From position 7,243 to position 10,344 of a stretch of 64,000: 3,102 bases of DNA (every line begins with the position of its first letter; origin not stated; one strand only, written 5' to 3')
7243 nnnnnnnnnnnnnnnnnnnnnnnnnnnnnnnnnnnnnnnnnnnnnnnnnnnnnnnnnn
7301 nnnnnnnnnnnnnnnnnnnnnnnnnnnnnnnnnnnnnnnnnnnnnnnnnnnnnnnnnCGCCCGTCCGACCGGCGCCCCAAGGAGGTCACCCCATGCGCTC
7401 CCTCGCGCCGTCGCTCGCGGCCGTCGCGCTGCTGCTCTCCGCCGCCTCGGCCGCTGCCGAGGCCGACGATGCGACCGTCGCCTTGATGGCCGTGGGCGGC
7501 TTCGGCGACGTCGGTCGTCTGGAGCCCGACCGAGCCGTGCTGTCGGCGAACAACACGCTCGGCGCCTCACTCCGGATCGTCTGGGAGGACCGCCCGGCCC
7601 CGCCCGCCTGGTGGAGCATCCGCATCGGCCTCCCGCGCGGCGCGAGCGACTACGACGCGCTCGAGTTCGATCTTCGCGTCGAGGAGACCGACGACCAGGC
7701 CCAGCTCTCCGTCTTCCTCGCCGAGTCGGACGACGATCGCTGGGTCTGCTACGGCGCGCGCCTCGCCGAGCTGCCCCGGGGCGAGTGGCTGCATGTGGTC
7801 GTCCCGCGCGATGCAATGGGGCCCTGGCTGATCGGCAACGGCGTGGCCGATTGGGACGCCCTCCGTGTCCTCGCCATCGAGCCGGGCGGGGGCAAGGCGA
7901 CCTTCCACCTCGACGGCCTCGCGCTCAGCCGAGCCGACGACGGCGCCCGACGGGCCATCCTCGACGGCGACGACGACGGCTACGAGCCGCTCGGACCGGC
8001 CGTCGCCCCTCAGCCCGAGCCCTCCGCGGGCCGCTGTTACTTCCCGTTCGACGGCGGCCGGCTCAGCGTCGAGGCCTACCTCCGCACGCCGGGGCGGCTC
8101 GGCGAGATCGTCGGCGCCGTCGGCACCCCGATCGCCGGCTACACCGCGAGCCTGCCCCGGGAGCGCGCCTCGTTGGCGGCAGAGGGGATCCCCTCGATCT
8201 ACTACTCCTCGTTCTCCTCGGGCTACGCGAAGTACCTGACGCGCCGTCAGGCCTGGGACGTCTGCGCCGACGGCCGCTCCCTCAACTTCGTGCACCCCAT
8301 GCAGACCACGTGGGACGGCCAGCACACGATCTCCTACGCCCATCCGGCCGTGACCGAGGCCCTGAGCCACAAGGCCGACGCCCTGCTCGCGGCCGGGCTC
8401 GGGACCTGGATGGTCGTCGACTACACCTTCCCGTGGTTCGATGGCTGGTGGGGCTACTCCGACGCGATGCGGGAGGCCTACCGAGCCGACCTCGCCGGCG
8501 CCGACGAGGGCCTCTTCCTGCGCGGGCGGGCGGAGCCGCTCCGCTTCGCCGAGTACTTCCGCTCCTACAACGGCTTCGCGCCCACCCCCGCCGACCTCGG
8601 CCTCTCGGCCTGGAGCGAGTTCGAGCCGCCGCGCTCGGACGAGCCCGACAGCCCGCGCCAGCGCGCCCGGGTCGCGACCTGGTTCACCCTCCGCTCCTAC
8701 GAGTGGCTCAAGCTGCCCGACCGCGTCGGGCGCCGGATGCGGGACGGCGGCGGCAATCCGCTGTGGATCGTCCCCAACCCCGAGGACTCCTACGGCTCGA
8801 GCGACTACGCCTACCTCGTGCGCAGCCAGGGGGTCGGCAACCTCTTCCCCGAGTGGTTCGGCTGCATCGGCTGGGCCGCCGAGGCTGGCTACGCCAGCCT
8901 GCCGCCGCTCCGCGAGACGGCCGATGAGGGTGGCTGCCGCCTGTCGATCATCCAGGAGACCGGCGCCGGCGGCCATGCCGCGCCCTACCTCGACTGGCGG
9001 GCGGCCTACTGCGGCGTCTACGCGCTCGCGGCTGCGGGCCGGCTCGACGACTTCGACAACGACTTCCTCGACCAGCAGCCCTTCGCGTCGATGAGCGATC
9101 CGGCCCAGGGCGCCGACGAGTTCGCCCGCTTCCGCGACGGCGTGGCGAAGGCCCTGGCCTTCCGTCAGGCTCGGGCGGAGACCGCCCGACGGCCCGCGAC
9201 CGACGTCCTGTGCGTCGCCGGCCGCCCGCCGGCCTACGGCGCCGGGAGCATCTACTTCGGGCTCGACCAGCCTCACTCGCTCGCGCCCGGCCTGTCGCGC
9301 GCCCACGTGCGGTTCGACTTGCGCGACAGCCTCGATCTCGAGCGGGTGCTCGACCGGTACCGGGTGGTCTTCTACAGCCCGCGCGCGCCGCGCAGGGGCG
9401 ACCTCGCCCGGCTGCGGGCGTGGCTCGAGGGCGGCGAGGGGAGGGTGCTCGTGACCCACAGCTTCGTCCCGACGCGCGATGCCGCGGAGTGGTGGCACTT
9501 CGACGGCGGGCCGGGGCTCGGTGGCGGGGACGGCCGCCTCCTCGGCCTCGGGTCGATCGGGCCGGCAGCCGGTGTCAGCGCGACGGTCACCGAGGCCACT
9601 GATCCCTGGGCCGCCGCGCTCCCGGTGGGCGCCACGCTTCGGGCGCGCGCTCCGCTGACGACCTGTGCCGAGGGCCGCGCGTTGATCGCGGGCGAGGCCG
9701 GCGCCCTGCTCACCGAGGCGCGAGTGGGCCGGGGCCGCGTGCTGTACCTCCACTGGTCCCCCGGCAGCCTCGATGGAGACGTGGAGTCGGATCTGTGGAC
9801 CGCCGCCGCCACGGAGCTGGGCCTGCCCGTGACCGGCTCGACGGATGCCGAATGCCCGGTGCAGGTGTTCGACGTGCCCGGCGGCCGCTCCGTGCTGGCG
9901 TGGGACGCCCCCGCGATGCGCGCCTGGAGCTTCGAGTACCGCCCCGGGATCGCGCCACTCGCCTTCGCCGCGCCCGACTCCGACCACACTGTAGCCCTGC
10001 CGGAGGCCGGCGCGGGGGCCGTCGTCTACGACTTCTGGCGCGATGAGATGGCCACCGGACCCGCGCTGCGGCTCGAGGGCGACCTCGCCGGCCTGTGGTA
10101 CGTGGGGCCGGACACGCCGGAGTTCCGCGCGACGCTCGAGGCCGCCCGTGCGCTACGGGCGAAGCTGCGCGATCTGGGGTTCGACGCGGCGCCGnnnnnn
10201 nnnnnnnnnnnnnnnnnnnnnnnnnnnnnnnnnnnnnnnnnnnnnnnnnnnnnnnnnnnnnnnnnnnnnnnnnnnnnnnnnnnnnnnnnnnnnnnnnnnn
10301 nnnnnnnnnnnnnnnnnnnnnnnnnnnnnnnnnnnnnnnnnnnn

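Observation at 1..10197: Uncharacterised four-gene envelope operon: giant double-FtsX permease, two paralogous ~650-aa polytopic membrane proteins and a 934-aa secreted protein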

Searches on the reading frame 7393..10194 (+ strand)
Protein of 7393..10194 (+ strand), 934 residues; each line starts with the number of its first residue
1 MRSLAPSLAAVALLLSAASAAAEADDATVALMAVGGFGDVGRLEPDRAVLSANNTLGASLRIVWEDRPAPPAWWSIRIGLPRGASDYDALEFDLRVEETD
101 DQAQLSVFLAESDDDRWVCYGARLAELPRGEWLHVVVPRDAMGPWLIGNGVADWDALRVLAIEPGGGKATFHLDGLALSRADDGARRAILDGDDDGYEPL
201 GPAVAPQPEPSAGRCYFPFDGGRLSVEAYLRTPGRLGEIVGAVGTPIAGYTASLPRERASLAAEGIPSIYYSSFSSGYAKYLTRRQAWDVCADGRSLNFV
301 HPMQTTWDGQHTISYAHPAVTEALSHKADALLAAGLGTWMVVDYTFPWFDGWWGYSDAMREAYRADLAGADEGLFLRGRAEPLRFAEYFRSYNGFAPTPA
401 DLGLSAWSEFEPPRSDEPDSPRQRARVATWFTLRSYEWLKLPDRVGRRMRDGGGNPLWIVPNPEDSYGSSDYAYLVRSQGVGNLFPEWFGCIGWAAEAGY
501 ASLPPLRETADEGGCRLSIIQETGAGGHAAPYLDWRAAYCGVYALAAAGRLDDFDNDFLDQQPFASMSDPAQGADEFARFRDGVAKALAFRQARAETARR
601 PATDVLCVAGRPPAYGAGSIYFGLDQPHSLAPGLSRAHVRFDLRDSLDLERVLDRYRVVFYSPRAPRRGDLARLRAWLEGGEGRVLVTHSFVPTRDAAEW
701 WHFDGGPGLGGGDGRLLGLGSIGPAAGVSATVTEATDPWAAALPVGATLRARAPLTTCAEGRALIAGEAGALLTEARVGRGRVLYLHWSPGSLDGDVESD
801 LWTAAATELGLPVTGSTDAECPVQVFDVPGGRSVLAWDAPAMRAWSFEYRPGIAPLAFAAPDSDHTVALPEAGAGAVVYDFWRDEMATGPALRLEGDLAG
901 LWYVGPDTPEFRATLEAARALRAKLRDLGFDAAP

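Call 7: search_protein_families(library=pfam, proteins=[window:7393-10194:+], max_evalue=0.1)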
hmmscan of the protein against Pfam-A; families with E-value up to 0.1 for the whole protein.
window:7393-10194:+ (934 aa): 0 families

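Call 8: search_protein_families(library=ncbifam, proteins=[window:7393-10194:+], max_evalue=0.1)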
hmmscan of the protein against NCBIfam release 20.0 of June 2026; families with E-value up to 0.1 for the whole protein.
window:7393-10194:+ (934 aa): 0 families

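Call 36: find_homologous_proteins(query=window:7393-10194:+, max_evalue=0.001)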
Query window:7393-10194:+ (934 aa): 35 proteins with E <= 0.001 among 8000 candidates.
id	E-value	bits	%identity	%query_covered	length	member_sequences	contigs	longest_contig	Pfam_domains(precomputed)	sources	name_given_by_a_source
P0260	0.0e+0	2136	100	100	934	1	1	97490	-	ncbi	-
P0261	0.0e+0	1158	57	100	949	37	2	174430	-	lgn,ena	-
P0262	0.0e+0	1093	56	99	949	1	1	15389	-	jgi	jgi:hypothetical protein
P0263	0.0e+0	1032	53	97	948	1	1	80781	-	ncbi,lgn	-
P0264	0.0e+0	1016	53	98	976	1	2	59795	-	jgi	-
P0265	0.0e+0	1014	53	99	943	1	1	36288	-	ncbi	-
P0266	0.0e+0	1012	50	97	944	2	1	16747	-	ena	-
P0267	1.1e-291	989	53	98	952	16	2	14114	-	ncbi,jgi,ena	jgi:hypothetical protein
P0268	2.2e-291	988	50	99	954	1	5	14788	-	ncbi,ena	-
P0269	3.0e-279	947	51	97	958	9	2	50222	-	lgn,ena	-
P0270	5.0e-278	943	50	99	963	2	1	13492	-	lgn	-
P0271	2.5e-277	941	51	97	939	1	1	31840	-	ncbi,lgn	-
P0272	2.8e-277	941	49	97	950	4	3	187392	-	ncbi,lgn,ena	-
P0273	5.2e-273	927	48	98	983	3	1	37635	-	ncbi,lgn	-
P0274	3.6e-271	921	49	99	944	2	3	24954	-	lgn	-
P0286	2.9e-233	795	42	99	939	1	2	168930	-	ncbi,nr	ncbi:MAG: hypothetical protein ABFD54_13385 [Armatimonadota bacterium]|nr:hypothetical protein [bact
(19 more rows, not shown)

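Call 64: find_encoding_contigs(protein=P0261, flank=9000, max_places=2)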
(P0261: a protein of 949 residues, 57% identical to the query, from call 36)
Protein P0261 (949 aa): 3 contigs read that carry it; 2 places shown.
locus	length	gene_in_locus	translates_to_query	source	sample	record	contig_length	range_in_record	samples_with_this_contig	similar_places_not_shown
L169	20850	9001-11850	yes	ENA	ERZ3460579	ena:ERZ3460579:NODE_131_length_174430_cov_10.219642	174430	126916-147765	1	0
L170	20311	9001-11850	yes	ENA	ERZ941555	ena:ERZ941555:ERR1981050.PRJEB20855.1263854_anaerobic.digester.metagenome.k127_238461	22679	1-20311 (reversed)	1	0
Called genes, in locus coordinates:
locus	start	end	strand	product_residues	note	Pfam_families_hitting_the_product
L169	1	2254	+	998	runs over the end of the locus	PF13385:Laminin_G_3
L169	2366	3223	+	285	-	PF00248:Aldo_ket_red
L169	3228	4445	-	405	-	PF07690:MFS_1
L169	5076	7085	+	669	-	PF20581:DUF6785, PF20580:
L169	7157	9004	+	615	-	PF16126:DUF4838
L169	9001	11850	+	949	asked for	-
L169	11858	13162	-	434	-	-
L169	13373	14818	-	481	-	PF01554:MatE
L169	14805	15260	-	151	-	PF12802:MarR_2, PF01047:MarR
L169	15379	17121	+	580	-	PF00474:SSF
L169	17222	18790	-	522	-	-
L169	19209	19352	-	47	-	PF13701:DDE_Tnp_1_4 (weak)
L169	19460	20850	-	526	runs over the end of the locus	-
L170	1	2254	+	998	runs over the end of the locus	PF13385:Laminin_G_3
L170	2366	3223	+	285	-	PF00248:Aldo_ket_red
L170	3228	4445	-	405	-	PF07690:MFS_1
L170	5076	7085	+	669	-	PF20581:DUF6785, PF20580:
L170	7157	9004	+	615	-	PF16126:DUF4838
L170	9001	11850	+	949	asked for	-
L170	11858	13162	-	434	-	-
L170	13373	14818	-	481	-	PF01554:MatE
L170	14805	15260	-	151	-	PF12802:MarR_2, PF01047:MarR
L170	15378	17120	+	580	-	PF00474:SSF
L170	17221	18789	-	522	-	-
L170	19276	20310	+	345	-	?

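Call 65: find_encoding_contigs(protein=P0272, flank=9000, max_places=2)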
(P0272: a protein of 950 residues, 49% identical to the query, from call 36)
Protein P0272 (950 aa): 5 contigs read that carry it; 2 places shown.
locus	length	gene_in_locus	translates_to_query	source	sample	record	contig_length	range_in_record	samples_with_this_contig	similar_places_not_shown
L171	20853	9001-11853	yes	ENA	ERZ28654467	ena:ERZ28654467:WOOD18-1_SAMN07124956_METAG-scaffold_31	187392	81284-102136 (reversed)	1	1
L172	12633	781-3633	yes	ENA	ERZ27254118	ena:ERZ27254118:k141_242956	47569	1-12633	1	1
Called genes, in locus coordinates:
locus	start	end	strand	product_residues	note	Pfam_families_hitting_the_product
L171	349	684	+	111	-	-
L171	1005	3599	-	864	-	PF05345:He_PIG, PF00754:F5_F8_type_C, PF22633:F5_F8_type_C_2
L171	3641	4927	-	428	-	PF09861:Lar_N, PF21113:LarA_C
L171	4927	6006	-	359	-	PF01408:GFO_IDH_MocA, PF02894:GFO_IDH_MocA_C (weak), PF22725:GFO_IDH_MocA_C3 (weak)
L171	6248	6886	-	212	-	PF07883:Cupin_2 (weak)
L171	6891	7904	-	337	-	-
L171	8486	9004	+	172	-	PF08282:Hydrolase_3 (weak)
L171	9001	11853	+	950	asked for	-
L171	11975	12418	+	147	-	PF10722:YbjN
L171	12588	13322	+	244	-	-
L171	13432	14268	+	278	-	PF01261:AP_endonuc_2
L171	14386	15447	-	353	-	PF01544:CorA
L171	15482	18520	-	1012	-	PF02449:Glyco_hydro_42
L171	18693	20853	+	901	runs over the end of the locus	PF13229:Beta_helix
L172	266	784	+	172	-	PF08282:Hydrolase_3 (weak)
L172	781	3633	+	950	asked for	-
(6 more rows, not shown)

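Call 67: search_solved_structures(query=A5, max_evalue=10)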
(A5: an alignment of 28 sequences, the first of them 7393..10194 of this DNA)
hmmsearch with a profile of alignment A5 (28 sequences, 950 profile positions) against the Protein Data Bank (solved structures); distinct sequences matched with E-value up to 10: 2.
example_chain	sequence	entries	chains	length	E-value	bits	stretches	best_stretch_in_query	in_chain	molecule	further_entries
7ptx_A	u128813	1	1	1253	0.0095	17.1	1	237-309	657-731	Alpha-latrocrustotoxin-Lt1a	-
4yd9_C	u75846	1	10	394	0.75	10.8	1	536-577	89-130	hemocyanin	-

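Call 68: search_protein_families(library=pfam, alignment_id=A5, max_evalue=1)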
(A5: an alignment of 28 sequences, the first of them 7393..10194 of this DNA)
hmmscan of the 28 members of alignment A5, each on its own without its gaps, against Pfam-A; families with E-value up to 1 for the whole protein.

A. member 1, window:7393-10194:+ (934 aa): 0 families

B. families by the number of members that match (of 28 scanned): 3 families
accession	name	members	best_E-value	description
PF24157.1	DUF7408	2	0.27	Domain of unknown function (DUF7408)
PF07108.16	PipA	1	0.19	PipA protein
PF08990.16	Docking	1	0.64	Erythronolide synthase docking domain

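Call 80: search_protein_representatives(alignment_id=A5)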
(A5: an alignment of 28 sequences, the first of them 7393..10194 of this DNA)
Query: 28 sequences, 950 profile positions. Proteins with E-value up to 0.001 (for the whole library): 240; up to 1e-10: 191; up to 1e-30: 164. The best 150 are listed.
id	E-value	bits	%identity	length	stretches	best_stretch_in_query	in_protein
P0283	0.0e+00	1277.6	-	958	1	20-947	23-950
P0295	0.0e+00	1248.4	-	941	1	22-946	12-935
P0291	0.0e+00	1224.4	-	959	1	13-947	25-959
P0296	0.0e+00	1196.2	-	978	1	23-946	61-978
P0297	0.0e+00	1114.8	-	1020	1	16-949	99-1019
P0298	0.0e+00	1097.1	-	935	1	10-947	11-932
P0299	0.0e+00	1074.3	-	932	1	26-944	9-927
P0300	0.0e+00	1041.5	-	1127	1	21-943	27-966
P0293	7.1e-293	990.6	-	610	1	346-949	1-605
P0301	3.8e-255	865.8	-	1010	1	11-941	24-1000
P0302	7.7e-219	745.6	-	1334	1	27-941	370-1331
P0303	1.8e-196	671.5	-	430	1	525-949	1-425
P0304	3.0e-194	664.2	-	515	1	437-948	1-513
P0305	4.1e-189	647.2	-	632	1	330-946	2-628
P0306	6.2e-189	646.6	-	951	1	24-936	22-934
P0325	1.7e-85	304.3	-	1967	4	303-912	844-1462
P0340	2.9e-72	260.5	-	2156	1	315-945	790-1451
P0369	1.9e-55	204.8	-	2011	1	250-944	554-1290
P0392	1.7e-47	178.5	-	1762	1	228-922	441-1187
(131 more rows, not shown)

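Call 81: search_protein_families(library=pfam, proteins=[P0325, P0340, P0369, P0392, P0302], max_evalue=0.01)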
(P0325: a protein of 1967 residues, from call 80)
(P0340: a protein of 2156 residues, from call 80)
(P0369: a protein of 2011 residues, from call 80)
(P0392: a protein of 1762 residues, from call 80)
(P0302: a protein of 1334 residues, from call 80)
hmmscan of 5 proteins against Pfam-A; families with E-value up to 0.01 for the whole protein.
P0325 (1967 aa): 7 families
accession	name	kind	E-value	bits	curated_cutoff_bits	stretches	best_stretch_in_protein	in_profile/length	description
PF13290.12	CHB_HEX_C_1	-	3.2e-32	110.7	22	2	477-542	3-66/67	Chitobiase/beta-hexosaminidase C-terminal domain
PF13287.12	Fn3_assoc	-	4.3e-28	97.6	23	2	230-290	1-59/59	Fn3 associated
PF00395.25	SLH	-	1.6e-24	86.1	20.8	2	1787-1829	1-44/44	S-layer homology domain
PF13620.12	CarboxypepD_reg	-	1e-12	48.6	32.3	1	1474-1553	1-81/82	Carboxypeptidase regulatory-like domain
PF13715.12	CarbopepD_reg_2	-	9.8e-06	26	32.2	1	1475-1533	1-57/88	CarboxypepD_reg-like domain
PF13313.11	DUF4082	-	0.00018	22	28.4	0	131-168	38-75/143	Domain of unknown function (DUF4082)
PF21253.3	Mann_GBD_bact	-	0.0022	18.7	27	0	561-710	2-143/143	Mannanase, galactose-binding domain-like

P0340 (2156 aa): 2 families
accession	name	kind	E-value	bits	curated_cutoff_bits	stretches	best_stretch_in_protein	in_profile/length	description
PF00395.25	SLH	-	1.1e-15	57.7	20.8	2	163-209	2-44/44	S-layer homology domain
PF02368.24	Big_2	-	9.8e-08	32.3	22.8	1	424-475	6-58/79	Bacterial Ig-like domain (group 2)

P0369 (2011 aa): 2 families
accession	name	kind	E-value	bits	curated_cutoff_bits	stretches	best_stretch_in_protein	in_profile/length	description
PF02368.24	Big_2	-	5.8e-16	58.7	22.8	3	126-201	3-77/79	Bacterial Ig-like domain (group 2)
PF25354.1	Ig_NUP210_16th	-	4.6e-05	23.3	27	0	136-186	8-57/72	NUP210-like, Ig-like domain 16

P0392 (1762 aa): 7 families
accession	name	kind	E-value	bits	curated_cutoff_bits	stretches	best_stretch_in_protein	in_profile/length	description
PF01436.27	NHL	-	1.2e-19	69.7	20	1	1563-1589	1-27/28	NHL repeat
PF13927.12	Ig_3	-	6.6e-16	59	30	2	1214-1283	1-78/78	Immunoglobulin domain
PF07679.22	I-set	-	1.1e-13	51.5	23.7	2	1222-1288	7-82/90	Immunoglobulin I-set domain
PF25021.1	TEN_NHL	-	8e-10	38.7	27.1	2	1623-1700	271-356/357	Teneurin NHL domain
PF06848.17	Disaggr_repeat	-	2.6e-07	30.9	33.9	1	45-145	5-102/179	Disaggregatase related repeat domain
PF13895.12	Ig_2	-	4.6e-06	27.2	27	1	1221-1284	8-66/79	Immunoglobulin domain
PF23500.1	DUF7133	-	0.0005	19.9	27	0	1671-1699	327-354/385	Domain of unknown function (DUF7133)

P0302 (1334 aa): 1 family
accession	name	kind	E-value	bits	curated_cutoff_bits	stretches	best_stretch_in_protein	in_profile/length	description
PF18329.7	SGBP_B_XBD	-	0.00025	21.6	26.4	1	385-527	31-182/186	Surface glycan-binding protein B xyloglucan binding domain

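Call 84: find_encoding_contigs(protein=P0263, flank=9000, max_places=1)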
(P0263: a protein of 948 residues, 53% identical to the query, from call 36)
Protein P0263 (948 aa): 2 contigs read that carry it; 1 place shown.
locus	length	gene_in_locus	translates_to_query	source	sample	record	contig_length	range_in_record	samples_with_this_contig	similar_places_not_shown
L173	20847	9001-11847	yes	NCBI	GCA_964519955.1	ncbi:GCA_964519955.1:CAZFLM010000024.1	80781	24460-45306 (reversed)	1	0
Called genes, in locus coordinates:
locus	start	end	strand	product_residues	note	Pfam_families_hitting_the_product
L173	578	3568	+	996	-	PF02415:Chlam_PMP (faint), PF22888:FIMAH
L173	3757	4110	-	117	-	-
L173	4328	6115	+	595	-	PF01590:GAF, PF13185:GAF_2, PF13492:GAF_3 (weak), PF00512:HisKA, PF13581:HATPase_c_2 (faint), PF02518:HATPase_c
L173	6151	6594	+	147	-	PF00692:dUTPase, PF22769:DCD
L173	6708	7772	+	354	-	PF13240:Zn_Ribbon_1 (weak), PF13424:TPR_12 (faint), PF13432:TPR_16, PF14559:TPR_19 (weak), PF00515:TPR_1 (weak), PF07719:TPR_2 (weak), PF13176:TPR_7 (weak), PF13414:TPR_11 (weak), +1 more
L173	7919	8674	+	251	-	PF07978:NIPSNAP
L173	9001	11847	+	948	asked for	-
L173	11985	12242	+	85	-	-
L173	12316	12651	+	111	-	PF01850:PIN (weak)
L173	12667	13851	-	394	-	-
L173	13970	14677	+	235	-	-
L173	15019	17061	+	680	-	PF20581:DUF6785, PF20580:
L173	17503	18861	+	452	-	PF00919:UPF0004, PF04055:Radical_SAM, PF01938:TRAM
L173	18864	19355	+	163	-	-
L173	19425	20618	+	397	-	PF00392:GntR, PF08279:HTH_11 (faint), PF00532:Peripla_BP_1, PF13407:Peripla_BP_4, PF13377:Peripla_BP_3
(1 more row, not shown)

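Call 85: find_encoding_contigs(protein=P0286, flank=9000, max_places=1)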
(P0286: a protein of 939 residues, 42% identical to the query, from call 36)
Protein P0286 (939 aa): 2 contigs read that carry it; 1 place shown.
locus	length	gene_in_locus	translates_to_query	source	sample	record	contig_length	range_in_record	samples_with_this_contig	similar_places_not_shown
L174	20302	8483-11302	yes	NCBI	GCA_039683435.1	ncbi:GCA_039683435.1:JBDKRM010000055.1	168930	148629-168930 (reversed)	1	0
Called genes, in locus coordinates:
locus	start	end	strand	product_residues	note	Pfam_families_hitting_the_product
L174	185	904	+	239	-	PF07963:N_methyl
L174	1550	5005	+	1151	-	PF02018:CBM_4_9 (weak), PF14686:fn3_3 (faint), PF17802:SpaA (faint), PF22904:NOMO1-like_2nd (faint), PF13620:CarboxypepD_reg, PF13715:CarbopepD_reg_2, PF13620:CarboxypepD_reg, PF13715:CarbopepD_reg_2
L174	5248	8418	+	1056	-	PF14323:GxGYxYP_C, PF16158:N_BRCA1_IG (faint)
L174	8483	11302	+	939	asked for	-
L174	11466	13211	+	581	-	PF12708:Pect-lyase_RHGA_epim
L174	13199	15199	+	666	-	-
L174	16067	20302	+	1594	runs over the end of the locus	PF16317:Glyco_hydro_99, PF03659:Glyco_hydro_71, PF03422:CBM_6, PF18099:CBM_35_2, PF13287:Fn3_assoc, PF13290:CHB_HEX_C_1, PF00139:Lectin_legB, PF18483:Lectin_L-type_dom, +8 more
